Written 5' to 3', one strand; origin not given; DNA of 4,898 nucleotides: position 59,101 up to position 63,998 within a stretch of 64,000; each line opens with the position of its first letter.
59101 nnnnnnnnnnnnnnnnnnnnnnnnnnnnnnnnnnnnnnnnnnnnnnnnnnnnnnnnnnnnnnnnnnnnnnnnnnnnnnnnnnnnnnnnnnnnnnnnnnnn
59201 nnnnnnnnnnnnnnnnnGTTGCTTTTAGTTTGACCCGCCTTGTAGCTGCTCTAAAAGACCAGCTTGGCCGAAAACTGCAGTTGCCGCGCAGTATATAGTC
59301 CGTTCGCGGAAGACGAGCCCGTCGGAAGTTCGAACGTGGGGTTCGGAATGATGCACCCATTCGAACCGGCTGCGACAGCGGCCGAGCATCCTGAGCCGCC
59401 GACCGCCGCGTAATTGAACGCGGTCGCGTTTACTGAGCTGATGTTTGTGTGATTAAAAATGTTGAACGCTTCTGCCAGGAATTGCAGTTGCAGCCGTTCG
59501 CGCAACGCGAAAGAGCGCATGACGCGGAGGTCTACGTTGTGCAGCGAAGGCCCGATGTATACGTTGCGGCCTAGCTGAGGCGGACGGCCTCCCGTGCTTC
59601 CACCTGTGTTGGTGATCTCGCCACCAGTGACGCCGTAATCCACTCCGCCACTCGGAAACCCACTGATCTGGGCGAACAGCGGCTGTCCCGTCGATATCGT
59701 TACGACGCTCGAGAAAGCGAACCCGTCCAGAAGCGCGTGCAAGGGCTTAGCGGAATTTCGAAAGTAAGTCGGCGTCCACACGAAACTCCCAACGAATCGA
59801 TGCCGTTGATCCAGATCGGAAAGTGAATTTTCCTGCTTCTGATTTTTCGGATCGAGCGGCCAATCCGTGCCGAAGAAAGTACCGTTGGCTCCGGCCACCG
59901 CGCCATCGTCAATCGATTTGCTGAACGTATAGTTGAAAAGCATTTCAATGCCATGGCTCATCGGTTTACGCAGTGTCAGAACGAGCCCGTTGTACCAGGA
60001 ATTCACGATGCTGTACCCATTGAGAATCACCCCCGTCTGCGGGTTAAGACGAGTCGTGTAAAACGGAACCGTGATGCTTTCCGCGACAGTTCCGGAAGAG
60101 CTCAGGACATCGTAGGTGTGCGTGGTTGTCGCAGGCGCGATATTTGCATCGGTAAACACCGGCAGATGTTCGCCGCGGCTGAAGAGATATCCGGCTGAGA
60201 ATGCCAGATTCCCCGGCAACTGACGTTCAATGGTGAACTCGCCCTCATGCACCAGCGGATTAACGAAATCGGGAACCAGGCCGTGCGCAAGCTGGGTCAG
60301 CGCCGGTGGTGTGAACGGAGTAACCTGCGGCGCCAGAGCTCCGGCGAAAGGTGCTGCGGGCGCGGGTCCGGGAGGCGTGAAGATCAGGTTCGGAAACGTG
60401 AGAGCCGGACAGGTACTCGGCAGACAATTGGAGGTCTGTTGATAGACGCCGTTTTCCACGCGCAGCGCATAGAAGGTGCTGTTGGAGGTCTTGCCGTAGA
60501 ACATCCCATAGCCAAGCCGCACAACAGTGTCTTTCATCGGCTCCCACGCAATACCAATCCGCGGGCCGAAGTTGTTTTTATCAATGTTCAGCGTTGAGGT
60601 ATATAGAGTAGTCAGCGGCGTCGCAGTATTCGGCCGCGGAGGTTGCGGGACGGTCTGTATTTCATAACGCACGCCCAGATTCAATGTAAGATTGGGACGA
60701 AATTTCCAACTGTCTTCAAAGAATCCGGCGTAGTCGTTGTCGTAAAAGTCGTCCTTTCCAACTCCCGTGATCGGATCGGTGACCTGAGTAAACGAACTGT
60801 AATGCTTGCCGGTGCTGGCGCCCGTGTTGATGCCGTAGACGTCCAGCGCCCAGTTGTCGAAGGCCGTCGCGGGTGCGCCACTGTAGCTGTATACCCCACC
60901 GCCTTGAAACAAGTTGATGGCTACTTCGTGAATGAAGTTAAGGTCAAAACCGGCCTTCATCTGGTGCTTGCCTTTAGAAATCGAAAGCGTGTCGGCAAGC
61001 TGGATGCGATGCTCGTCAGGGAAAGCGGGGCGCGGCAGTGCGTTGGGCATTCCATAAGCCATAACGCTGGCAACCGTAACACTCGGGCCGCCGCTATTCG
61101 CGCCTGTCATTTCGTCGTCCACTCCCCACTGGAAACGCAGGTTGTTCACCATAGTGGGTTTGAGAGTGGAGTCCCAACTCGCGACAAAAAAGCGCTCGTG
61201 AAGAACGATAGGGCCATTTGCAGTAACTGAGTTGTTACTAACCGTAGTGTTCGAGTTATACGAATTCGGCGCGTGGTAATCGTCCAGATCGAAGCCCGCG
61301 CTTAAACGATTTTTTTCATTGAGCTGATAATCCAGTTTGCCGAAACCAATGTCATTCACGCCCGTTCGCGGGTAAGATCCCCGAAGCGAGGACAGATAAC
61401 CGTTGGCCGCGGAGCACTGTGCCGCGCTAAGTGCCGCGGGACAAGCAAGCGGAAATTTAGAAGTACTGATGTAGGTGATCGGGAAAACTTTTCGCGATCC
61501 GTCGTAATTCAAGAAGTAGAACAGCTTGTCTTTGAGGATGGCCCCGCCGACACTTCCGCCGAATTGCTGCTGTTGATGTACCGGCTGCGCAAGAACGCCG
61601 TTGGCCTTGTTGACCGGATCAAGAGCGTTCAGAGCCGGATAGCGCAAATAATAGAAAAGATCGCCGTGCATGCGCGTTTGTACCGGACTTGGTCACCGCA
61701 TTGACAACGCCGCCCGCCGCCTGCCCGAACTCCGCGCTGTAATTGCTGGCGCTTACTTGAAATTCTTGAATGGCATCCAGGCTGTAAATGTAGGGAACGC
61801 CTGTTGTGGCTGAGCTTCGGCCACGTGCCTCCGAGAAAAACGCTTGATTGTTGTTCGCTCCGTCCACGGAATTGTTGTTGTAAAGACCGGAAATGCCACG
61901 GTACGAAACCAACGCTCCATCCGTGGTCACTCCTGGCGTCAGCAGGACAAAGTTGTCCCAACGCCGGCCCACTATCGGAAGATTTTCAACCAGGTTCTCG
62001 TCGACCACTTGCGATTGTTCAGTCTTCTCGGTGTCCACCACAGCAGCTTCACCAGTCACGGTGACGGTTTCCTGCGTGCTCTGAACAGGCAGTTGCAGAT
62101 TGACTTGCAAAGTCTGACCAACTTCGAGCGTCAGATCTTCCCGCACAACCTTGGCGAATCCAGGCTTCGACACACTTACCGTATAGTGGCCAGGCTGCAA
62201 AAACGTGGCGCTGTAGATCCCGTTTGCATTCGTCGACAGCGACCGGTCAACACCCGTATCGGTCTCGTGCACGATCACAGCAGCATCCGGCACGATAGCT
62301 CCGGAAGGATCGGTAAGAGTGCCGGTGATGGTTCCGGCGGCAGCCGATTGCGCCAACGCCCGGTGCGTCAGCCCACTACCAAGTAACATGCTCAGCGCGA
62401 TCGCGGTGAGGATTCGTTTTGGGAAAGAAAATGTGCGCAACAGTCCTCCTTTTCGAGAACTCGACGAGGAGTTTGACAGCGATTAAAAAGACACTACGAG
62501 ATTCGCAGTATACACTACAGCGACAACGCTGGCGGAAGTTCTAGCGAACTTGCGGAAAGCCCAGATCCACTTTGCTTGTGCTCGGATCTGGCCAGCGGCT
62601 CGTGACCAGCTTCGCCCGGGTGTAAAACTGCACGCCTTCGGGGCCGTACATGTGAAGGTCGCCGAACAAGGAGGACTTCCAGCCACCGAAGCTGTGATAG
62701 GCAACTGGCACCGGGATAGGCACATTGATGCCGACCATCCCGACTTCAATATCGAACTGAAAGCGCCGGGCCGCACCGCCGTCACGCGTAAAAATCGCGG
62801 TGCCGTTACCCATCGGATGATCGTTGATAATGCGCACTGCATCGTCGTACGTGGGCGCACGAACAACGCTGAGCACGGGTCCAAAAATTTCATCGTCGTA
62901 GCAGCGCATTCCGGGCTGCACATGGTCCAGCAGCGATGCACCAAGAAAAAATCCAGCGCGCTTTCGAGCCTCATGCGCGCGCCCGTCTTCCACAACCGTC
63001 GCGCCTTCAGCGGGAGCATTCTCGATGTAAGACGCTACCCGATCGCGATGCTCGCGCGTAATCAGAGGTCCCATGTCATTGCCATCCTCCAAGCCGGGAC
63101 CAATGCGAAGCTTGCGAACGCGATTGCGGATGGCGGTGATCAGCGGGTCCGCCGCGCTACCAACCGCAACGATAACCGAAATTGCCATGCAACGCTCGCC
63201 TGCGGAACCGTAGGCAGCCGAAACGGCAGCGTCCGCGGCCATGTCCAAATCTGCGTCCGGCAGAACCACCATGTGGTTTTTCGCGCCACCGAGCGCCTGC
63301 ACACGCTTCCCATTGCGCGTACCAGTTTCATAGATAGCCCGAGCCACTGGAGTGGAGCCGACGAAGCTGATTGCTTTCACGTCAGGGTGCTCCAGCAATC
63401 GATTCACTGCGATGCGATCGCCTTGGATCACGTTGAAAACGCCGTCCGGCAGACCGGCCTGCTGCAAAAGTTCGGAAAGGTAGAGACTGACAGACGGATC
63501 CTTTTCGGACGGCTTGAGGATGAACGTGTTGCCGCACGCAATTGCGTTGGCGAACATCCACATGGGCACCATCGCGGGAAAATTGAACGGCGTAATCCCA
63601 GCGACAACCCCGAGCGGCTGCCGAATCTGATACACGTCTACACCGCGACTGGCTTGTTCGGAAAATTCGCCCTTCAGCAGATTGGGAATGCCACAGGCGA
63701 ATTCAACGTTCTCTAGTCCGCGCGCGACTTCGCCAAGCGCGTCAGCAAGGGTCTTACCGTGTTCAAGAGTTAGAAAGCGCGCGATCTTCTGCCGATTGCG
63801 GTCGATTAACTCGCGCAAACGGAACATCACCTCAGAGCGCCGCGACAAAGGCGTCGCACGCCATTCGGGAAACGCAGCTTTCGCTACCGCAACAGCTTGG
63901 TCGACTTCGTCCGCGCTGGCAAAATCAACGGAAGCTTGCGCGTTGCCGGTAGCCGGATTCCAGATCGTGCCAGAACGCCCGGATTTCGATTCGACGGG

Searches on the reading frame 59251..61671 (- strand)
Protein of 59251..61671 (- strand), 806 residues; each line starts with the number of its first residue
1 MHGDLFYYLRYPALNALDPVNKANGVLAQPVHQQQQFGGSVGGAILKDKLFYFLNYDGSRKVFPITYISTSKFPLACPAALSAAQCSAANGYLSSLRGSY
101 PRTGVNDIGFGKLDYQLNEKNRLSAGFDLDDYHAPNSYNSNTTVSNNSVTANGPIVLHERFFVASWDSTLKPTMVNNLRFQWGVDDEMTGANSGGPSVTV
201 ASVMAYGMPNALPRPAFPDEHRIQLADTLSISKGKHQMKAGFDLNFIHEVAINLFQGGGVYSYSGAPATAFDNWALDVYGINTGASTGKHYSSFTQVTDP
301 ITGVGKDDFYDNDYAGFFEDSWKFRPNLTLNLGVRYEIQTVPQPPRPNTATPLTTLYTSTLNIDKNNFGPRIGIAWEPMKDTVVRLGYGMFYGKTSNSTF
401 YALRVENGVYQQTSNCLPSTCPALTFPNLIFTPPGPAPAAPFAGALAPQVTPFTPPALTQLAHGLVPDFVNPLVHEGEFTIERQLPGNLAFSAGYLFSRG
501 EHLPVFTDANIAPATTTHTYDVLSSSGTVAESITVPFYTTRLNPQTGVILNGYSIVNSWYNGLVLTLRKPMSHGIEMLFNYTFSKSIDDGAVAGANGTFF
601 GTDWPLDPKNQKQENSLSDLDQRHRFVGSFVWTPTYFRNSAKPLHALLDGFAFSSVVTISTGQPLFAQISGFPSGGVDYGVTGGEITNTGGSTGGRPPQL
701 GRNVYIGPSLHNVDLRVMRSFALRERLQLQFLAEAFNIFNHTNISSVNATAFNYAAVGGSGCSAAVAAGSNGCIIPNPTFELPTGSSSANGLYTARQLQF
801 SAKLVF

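Call 12: search_protein_families(library=pfam, proteins=[window:59251-61671:-], max_evalue=0.001)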
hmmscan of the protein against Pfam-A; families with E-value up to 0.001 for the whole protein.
window:59251-61671:- (806 aa): 2 families
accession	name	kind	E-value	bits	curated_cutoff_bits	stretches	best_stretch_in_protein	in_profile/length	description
PF25183.1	OMP_b-brl_4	-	8.6e-114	382.1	30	2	81-756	130-823/838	Outer membrane beta barrel domain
PF00593.30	TonB_dep_Rec_b-barrel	-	7.5e-07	29.8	27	1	118-402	10-252/436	TonB dependent receptor-like, beta-barrel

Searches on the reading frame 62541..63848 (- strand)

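Call 12: search_protein_families(library=pfam, proteins=[window:62541-63848:-], max_evalue=0.001)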
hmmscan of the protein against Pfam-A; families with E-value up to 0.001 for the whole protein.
window:62541-63848:- (435 aa): 2 families
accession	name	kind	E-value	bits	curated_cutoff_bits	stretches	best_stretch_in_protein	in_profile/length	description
PF00171.27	Aldedh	-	4.3e-129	431.5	23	1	2-415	51-461/461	Aldehyde dehydrogenase family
PF05893.19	LuxC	-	6.2e-05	22.5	21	1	72-207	82-219/401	Acyl-CoA reductase (LuxC)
